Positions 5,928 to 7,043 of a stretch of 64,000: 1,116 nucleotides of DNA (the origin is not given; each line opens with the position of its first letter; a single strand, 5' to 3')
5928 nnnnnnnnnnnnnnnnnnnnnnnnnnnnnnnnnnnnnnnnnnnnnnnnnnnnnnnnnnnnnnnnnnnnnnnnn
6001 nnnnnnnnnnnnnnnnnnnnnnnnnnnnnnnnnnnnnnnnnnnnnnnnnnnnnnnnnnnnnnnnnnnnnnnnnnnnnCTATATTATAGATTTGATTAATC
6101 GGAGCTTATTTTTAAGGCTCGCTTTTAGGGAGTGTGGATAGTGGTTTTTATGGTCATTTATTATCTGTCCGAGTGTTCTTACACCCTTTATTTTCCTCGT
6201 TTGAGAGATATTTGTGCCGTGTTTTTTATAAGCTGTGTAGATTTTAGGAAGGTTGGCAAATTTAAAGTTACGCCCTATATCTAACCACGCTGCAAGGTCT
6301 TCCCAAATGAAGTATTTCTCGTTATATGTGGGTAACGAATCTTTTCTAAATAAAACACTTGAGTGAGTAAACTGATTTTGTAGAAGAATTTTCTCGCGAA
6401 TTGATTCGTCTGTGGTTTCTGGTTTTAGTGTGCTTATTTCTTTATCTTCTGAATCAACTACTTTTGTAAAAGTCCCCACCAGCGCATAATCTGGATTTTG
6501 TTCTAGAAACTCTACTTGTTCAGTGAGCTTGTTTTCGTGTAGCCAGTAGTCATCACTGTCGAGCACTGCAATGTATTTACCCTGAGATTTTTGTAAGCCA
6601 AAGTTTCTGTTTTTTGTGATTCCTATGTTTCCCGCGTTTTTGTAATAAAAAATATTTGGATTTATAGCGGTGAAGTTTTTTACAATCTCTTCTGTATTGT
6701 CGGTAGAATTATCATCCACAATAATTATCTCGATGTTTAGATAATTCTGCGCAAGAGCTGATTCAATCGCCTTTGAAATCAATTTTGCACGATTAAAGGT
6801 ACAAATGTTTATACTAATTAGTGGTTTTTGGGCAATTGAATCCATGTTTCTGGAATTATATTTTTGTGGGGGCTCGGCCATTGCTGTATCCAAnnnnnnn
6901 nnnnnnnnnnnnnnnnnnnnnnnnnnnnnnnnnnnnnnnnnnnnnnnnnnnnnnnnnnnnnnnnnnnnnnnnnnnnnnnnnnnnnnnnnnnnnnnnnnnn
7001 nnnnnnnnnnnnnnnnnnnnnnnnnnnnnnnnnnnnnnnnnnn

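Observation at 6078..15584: Fucose-containing, methylated glycan biosynthesis island without initiating transferase, polymerase or sugar-nucleotide genes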

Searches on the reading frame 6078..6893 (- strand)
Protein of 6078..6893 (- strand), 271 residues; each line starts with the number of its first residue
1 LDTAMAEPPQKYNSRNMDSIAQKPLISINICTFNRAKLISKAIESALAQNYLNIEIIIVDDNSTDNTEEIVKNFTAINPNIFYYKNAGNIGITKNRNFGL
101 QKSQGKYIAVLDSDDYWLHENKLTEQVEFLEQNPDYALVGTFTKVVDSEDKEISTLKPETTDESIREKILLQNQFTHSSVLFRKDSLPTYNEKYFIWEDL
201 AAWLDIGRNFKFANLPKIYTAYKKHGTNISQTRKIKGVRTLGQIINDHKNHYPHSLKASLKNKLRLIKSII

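Call 6: search_protein_families(library=pfam, proteins=[window:6078-6893:-], max_evalue=0.01)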
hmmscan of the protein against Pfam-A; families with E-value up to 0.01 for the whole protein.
window:6078-6893:- (271 aa): 4 families
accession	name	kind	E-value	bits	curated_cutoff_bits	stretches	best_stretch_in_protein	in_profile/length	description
PF00535.33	Glycos_transf_2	-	2.1e-36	125.9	23.3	1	27-179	1-157/168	Glycosyl transferase family 2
PF10111.15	Glyco_tranf_2_2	-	3.2e-15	56.8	27.3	1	39-240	15-230/276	Glycosyltransferase like family 2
PF13641.12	Glyco_tranf_2_3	-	3.9e-11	43.8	27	1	26-148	3-127/230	Glycosyltransferase like family 2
PF13704.12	Glyco_tranf_2_4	-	0.00056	20.8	27.5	1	51-121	14-88/98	Glycosyl transferase family 2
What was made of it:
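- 6078..6845 (-): GT2 glycosyltransferase (255 aa from the ATG used by the gene call); last gene, conserved directly after GT11 in relatives. PF00535 2.1e-36 (call 6).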

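Call 15: search_protein_families(library=ncbifam, proteins=[window:6078-6893:-], max_evalue=0.01)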
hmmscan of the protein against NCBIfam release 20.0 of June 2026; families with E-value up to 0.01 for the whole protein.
window:6078-6893:- (271 aa): 26 families (the best 25 are shown)
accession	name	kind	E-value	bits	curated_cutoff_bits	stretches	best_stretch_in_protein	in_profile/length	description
NF047683.1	TeichurnBiosyTuaG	equivalog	7e-29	101.2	400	1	21-237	3-217/252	teichuronic acid biosynthesis protein TuaG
NF053739.1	GlytfEpsEBac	equivalog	5.9e-26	91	450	1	24-189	1-163/265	glycosyltransferase EpsE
NF050050.1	ProtGlycPglI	equivalog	6.3e-23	81.6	500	1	24-198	2-178/306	GalNAc(5)-diNAcBac-PP-undecaprenol beta-1,3-glucosyltransferase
NF007453.0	PRK10018.1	equivalog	8.3e-19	68.3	382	1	21-135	3-116/280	colanic acid biosynthesis glycosyltransferase WcaA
TIGR04017.1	WcaA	equivalog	1.1e-18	67.9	495.75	1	21-138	2-118/279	colanic acid biosynthesis glycosyltransferase WcaA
NF007482.0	PRK10073.1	equivalog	1.3e-18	67.1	423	1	22-116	4-97/334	glycosyltransferase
TIGR03937.1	PgaC_IcaA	equivalog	3.4e-17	62.5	422.3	1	11-139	32-159/407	poly-beta-1,6-N-acetyl-D-glucosamine synthase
NF038302.1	EPS_HpsE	equivalog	2.9e-15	56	300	1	26-140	3-121/307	hormogonium polysaccharide biosynthesis glycosyltransferase HpsE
NF041875.1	EPS_EpsD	equivalog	1.1e-13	51.3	370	1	26-144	1-118/325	exopolysaccharide biosynthesis glycosyltransferase EpsD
TIGR03111.1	glyc2_xrt_Gpos1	hypoth_equivalog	2.8e-13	49.5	363.95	1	11-148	36-171/439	TIGR03111 family XrtG-associated glycosyltransferase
NF041394.1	GtaseAglG_Halo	equivalog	2.9e-13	49.8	440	1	26-143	3-120/304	glucosyl-dolichyl phosphate glucuronosyltransferase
NF038299.1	EPS_HpsN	equivalog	1.9e-12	46.8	425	1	24-165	1-146/317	hormogonium polysaccharide biosynthesis glycosyltransferase HpsN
TIGR04440.1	glyco_TIGR04440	domain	1.7e-10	41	70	1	28-167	4-145/215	TIGR00180 family glycosyltransferase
TIGR04283.1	glyco_like_mftF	equivalog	6.8e-07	29.1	182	1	26-151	1-116/221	TIGR04283 family arsenosugar biosynthesis glycosyltransferase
NF047588.1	GlcsyltransPgfSStrep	equivalog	8.5e-07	28.5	500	1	26-114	3-95/308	glycosyltransferase PgfS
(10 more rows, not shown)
